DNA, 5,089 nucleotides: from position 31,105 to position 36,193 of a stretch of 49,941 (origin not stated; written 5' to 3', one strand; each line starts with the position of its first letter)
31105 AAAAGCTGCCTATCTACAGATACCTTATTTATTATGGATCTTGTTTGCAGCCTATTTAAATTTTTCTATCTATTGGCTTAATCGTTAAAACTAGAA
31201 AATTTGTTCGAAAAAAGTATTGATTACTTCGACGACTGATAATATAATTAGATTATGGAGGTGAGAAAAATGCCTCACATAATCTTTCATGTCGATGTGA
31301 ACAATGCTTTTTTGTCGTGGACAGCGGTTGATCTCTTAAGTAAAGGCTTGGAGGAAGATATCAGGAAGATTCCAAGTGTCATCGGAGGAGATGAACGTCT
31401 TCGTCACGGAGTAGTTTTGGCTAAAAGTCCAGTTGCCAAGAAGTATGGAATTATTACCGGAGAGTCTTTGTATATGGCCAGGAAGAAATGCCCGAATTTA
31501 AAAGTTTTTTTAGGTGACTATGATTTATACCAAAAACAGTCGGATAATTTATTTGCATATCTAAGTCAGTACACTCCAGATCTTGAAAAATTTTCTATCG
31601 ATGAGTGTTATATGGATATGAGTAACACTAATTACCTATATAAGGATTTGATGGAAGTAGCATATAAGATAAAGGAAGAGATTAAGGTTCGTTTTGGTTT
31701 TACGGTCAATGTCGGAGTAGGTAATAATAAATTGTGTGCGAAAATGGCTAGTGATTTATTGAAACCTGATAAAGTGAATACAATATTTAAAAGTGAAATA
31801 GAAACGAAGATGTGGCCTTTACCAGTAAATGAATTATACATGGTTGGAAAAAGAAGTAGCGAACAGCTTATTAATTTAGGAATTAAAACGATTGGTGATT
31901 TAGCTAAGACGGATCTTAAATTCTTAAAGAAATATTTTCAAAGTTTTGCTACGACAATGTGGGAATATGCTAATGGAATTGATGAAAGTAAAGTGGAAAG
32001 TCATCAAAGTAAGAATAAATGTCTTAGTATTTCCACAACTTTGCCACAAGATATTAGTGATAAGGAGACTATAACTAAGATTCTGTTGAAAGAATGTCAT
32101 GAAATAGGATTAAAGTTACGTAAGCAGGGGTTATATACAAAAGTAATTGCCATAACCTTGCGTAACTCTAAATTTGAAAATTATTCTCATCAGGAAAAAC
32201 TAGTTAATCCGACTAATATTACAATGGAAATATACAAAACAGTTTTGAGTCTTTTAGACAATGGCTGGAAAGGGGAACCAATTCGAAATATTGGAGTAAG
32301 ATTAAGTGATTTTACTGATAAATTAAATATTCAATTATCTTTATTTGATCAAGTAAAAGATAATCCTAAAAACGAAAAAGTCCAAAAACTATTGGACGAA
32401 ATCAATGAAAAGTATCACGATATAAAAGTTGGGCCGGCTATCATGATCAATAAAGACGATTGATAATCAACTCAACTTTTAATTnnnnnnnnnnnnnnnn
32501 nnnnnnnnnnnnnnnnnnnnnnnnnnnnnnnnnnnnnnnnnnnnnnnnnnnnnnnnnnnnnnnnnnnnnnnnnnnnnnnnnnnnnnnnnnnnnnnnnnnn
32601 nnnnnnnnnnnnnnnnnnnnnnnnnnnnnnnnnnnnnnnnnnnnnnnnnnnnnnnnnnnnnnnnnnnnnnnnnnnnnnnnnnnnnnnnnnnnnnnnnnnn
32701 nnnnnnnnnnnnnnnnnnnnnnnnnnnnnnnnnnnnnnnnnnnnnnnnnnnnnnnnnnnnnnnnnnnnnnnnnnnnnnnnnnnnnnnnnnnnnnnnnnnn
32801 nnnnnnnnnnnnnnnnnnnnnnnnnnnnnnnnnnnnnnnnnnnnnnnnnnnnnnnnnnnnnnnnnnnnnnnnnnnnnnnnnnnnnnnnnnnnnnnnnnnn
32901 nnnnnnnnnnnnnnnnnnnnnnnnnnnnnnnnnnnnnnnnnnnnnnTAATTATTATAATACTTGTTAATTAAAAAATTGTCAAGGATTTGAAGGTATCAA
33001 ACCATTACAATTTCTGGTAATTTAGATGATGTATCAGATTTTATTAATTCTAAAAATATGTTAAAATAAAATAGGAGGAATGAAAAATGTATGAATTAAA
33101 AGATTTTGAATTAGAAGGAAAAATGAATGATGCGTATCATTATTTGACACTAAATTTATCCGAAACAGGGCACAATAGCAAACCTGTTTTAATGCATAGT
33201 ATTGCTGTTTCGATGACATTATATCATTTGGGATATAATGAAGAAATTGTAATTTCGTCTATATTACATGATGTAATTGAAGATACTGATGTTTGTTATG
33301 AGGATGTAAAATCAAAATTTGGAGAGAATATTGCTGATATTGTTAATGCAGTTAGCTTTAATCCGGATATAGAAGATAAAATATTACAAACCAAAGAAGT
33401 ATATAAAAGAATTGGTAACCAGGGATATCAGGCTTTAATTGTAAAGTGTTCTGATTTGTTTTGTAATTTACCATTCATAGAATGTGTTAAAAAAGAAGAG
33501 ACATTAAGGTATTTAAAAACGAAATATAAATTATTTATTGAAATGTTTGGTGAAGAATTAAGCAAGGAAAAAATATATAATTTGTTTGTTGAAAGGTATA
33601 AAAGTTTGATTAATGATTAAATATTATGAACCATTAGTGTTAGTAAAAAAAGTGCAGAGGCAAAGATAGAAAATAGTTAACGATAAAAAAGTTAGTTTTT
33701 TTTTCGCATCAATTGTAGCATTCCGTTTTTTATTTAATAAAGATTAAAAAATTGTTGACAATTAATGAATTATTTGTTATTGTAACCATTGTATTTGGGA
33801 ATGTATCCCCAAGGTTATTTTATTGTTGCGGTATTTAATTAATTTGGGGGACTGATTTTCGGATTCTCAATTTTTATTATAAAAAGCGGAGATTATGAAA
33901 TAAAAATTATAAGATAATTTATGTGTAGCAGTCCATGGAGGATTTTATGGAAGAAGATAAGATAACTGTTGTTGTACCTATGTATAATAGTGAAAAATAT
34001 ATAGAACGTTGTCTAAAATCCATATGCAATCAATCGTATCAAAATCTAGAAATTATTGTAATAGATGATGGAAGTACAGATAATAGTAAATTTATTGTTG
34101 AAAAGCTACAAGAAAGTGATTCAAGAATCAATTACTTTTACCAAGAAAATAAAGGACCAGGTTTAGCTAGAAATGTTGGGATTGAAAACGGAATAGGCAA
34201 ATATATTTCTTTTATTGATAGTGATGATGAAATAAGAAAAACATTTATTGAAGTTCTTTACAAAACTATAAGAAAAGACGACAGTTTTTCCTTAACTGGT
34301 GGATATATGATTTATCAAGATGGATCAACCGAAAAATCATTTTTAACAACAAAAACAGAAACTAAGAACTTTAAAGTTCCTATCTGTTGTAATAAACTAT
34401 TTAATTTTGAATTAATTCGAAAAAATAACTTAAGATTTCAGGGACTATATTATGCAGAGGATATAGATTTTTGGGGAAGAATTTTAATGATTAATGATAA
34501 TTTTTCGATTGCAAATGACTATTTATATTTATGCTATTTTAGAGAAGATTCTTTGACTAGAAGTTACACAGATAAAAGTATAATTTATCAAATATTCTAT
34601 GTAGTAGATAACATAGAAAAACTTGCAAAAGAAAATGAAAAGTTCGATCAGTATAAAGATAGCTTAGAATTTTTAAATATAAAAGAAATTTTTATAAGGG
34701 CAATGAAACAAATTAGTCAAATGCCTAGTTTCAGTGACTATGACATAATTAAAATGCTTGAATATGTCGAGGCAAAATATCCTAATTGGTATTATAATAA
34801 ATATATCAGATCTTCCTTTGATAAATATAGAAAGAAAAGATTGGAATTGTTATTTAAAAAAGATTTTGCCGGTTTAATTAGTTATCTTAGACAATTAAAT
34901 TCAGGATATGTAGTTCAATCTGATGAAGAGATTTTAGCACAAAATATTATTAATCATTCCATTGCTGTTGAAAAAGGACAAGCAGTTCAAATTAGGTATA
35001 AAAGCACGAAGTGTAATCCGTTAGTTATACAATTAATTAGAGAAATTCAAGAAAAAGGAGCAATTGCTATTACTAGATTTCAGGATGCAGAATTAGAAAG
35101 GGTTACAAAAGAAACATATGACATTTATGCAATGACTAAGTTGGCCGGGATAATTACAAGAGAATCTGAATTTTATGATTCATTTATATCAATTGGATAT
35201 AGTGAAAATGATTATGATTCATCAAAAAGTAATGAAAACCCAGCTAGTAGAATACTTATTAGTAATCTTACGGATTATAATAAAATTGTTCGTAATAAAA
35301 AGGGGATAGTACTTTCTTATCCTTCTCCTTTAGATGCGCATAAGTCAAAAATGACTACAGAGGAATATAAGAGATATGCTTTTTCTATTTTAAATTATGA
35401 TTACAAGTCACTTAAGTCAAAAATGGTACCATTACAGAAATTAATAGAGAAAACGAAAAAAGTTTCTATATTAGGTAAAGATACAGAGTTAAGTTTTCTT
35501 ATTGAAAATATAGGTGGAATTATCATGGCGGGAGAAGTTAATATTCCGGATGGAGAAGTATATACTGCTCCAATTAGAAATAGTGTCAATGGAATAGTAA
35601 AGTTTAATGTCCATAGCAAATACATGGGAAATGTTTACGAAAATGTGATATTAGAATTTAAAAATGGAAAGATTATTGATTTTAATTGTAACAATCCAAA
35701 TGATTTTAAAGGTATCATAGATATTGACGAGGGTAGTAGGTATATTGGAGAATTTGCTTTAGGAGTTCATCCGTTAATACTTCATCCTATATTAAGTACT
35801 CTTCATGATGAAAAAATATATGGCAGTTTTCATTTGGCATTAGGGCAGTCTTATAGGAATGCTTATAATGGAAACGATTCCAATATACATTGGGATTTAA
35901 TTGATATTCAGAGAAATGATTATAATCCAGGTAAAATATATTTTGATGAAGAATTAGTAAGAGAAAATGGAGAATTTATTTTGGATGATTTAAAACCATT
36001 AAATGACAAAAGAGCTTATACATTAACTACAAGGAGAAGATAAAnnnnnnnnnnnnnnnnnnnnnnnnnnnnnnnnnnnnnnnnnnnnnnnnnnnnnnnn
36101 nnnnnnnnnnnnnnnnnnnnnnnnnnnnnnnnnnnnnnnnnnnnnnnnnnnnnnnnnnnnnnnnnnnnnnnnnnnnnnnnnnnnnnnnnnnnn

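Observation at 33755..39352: Operon 2: GT2-M29 fusion + two paralogous rSAM/SPASM enzymes + P-loop-like protein + terminal Cys-free precursor; a second, related candidate RiPP system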

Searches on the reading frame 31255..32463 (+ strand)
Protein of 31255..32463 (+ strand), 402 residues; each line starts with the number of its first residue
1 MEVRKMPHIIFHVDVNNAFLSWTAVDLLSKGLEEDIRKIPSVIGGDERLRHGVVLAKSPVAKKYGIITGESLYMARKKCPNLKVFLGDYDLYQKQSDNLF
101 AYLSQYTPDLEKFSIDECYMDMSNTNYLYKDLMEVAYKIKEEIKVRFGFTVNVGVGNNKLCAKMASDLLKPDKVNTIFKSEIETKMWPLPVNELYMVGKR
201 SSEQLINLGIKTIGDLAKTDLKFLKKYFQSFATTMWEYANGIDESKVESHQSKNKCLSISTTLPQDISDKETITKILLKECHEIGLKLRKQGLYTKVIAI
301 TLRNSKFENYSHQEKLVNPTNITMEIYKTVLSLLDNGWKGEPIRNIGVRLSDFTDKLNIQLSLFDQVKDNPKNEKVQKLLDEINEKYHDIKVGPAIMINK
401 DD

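Call 64: search_protein_families(library=pfam, proteins=[window:31255-32463:+], max_evalue=0.001)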
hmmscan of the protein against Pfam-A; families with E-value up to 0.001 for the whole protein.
window:31255-32463:+ (402 aa): 4 families
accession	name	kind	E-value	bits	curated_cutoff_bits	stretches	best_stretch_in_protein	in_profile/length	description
PF00817.25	IMS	-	5.4e-35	120.9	23.2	1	14-167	2-148/148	impB/mucB/samB family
PF11799.13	IMS_C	-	2.8e-26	92.5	20.7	1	255-363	2-109/109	impB/mucB/samB family C-terminal domain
PF11798.14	IMS_HHH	-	3.1e-06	27.5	24.4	1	180-210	2-32/32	IMS family HHH motif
PF21999.2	IMS_HHH_1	-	0.00014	22.7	27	1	197-243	6-53/53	DNA polymerase-iota, thumb domain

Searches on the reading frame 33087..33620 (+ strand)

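Call 6: search_protein_families(library=pfam, proteins=[window:33087-33620:+], max_evalue=0.01)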
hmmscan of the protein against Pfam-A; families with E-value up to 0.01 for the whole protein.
window:33087-33620:+ (177 aa): 1 family
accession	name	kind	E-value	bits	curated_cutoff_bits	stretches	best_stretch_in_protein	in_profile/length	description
PF13328.12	HD_4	-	3e-10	40.5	27.2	1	26-90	12-75/156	HD domain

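Call 7: search_protein_families(library=ncbifam, proteins=[window:33087-33620:+], max_evalue=0.01)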
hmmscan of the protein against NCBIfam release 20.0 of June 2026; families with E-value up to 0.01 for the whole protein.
window:33087-33620:+ (177 aa): 2 families
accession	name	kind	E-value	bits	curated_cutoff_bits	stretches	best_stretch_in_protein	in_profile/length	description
TIGR00691.1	spoT_relA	subfamily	5.9e-17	61.2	499.2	1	32-142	18-133/687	RelA/SpoT family protein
NF008303.0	PRK11092.1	equivalog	7e-12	44.3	947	1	30-91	41-102/702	bifunctional GTP diphosphokinase/guanosine-3',5'-bis pyrophosphate 3'-pyrophosphohydrolase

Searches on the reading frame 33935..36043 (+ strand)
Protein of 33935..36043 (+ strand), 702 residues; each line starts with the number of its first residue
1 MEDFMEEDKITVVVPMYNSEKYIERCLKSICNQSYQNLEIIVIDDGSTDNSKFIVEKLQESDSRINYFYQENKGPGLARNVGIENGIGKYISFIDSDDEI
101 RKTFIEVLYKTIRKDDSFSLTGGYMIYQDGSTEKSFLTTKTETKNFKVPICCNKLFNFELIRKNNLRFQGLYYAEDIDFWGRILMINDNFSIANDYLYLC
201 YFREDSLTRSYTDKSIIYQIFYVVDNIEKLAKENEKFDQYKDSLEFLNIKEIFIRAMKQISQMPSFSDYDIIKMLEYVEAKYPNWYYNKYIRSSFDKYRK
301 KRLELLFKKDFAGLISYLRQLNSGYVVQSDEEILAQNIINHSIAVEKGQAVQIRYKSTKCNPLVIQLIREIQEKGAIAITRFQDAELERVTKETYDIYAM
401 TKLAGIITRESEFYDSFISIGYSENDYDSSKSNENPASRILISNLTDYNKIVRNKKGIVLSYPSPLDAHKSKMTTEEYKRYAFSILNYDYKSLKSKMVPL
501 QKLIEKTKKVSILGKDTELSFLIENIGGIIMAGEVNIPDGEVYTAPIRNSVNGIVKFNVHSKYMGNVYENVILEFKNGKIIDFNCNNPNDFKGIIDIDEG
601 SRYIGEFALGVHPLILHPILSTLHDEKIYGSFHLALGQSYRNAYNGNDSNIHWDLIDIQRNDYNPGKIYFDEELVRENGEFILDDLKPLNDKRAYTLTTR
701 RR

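Call 6: search_protein_families(library=pfam, proteins=[window:33935-36043:+], max_evalue=0.01)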
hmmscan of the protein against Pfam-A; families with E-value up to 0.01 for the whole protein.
window:33935-36043:+ (702 aa): 4 families
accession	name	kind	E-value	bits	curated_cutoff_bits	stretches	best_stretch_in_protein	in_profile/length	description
PF00535.33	Glycos_transf_2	-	3.7e-36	125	23.3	1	11-145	1-148/168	Glycosyl transferase family 2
PF02073.20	Peptidase_M29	-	6.3e-34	117.9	27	1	332-662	6-387/406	Thermophilic metalloprotease (M29)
PF10111.15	Glyco_tranf_2_2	-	8e-12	45.6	27.3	1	11-109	1-103/276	Glycosyltransferase like family 2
PF13641.12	Glyco_tranf_2_3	-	2.7e-09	37.8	27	1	10-114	3-112/230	Glycosyltransferase like family 2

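Call 7: search_protein_families(library=ncbifam, proteins=[window:33935-36043:+], max_evalue=0.01)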
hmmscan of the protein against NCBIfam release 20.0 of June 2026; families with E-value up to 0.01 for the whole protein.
window:33935-36043:+ (702 aa): 23 families
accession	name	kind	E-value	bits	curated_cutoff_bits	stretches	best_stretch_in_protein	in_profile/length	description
NF007482.0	PRK10073.1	equivalog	1.4e-30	106.5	423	1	7-136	5-136/334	glycosyltransferase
NF047683.1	TeichurnBiosyTuaG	equivalog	3.1e-29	102.4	400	1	7-137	5-137/252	teichuronic acid biosynthesis protein TuaG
NF050050.1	ProtGlycPglI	equivalog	7.9e-21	74.7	500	1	9-216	3-217/306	GalNAc(5)-diNAcBac-PP-undecaprenol beta-1,3-glucosyltransferase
TIGR03937.1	PgaC_IcaA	equivalog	5.1e-18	65.2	422.3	1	5-119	42-157/407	poly-beta-1,6-N-acetyl-D-glucosamine synthase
TIGR03111.1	glyc2_xrt_Gpos1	hypoth_equivalog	5.8e-18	64.9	363.95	1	8-129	49-173/439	TIGR03111 family XrtG-associated glycosyltransferase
NF041875.1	EPS_EpsD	equivalog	2.4e-17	63.3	370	1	11-110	2-102/325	exopolysaccharide biosynthesis glycosyltransferase EpsD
NF038302.1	EPS_HpsE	equivalog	2.2e-15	56.5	300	1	10-117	3-116/307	hormogonium polysaccharide biosynthesis glycosyltransferase HpsE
TIGR03965.1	mycofact_glyco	equivalog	3.8e-15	55.7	280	1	7-110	73-177/467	mycofactocin biosynthesis glycosyltransferase MftF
NF041394.1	GtaseAglG_Halo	equivalog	2.8e-14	53.1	440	1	9-136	2-130/304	glucosyl-dolichyl phosphate glucuronosyltransferase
NF053739.1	GlytfEpsEBac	equivalog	1.1e-12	47.5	450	1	9-166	2-161/265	glycosyltransferase EpsE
NF038299.1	EPS_HpsN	equivalog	4.1e-12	45.7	425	1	9-116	2-110/317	hormogonium polysaccharide biosynthesis glycosyltransferase HpsN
NF007453.0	PRK10018.1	equivalog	7e-12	45.6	382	1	7-185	5-191/280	colanic acid biosynthesis glycosyltransferase WcaA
TIGR04242.1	nodulat_NodC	equivalog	1.8e-11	43.6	550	1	9-116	49-160/395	chitooligosaccharide synthase NodC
TIGR04283.1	glyco_like_mftF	equivalog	2.5e-11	43.6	182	1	10-117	1-102/221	TIGR04283 family arsenosugar biosynthesis glycosyltransferase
TIGR04017.1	WcaA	equivalog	2.7e-11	43.6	495.75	1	8-185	5-190/279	colanic acid biosynthesis glycosyltransferase WcaA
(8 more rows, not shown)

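Call 42: search_protein_families(library=padloc, proteins=[window:33935-36043:+], max_evalue=0.01)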
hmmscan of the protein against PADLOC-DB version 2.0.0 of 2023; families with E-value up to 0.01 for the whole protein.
window:33935-36043:+ (702 aa): 0 families

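Call 62: search_protein_representatives(protein=window:33935-36043:+)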
Query: 702 residues. Proteins with E-value up to 0.001 (for the whole library): 387572; up to 1e-10: 165239; up to 1e-30: 2111. The best 150 are listed.
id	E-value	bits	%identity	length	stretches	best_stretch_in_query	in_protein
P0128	0.0e+00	1170.7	72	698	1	5-702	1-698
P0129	5.0e-98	345.6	34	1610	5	8-244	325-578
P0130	2.2e-96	340.2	37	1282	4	10-270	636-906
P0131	2.8e-83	296.9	38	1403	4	10-114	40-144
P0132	7.5e-83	295.5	41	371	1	330-690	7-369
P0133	1.2e-79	284.8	44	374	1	331-691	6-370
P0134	9.8e-79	281.9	44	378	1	334-692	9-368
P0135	3.1e-74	267.0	34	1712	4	2-122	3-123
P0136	1.1e-73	265.2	33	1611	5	10-106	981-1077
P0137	3.1e-73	263.7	38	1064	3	9-181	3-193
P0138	1.2e-72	261.8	42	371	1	333-692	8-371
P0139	3.2e-72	260.3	35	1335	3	7-193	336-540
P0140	4.0e-72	260.0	37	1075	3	8-208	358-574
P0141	5.4e-72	259.6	39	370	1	334-690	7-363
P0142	9.1e-72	258.8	39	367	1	335-690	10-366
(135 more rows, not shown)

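Call 70: search_solved_structures(query=window:33935-36043:+, max_evalue=0.00001, show_alignments=0)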
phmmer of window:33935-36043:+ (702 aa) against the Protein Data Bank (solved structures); distinct sequences matched with E-value up to 0.00001: 25.
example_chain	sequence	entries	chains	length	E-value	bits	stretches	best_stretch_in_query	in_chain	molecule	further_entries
5hea_A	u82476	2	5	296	8.4e-31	110.2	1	8-166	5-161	Putative glycosyltransferase (GalT1)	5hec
2z87_A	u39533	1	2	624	9.2e-29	103.5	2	10-119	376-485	Chondroitin synthase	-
2z86_A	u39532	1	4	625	9.2e-29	103.5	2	10-119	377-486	Chondroitin synthase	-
6p61_A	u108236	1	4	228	2.4e-19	72.3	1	9-199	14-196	Glycosyltransferase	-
5tze_C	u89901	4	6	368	1.4e-18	69.9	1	9-253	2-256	Glycosyl transferase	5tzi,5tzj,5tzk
5tz8_A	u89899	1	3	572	4e-18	68.3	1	9-253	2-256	Glycosyl transferase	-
3bcv_A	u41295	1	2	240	8.4e-18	67.2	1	9-117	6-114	Putative glycosyltransferase protein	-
3l7i_A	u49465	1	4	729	4.5e-16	61.5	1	8-170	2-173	Teichoic acid biosynthesis protein F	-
3l7j_A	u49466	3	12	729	4.5e-16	61.5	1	8-170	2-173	Teichoic acid biosynthesis protein F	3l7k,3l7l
3l7m_A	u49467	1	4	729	4.5e-16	61.5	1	8-170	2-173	Teichoic acid biosynthesis protein F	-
6h1j_A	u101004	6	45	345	6.3e-15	57.7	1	8-231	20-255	Probable ss-1,3-N-acetylglucosaminyltransferase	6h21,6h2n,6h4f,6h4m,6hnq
1zjc_A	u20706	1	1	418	2.9e-13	52.2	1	526-651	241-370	aminopeptidase ampS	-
8vh7_A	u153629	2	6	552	1.9e-11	46.2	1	10-106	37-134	Heparosan synthase B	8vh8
8viw_A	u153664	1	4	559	2e-11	46.2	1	10-106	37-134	Heparosan synthase B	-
9omm_A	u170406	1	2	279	2.2e-08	36.1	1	8-110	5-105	Glycosyltransferase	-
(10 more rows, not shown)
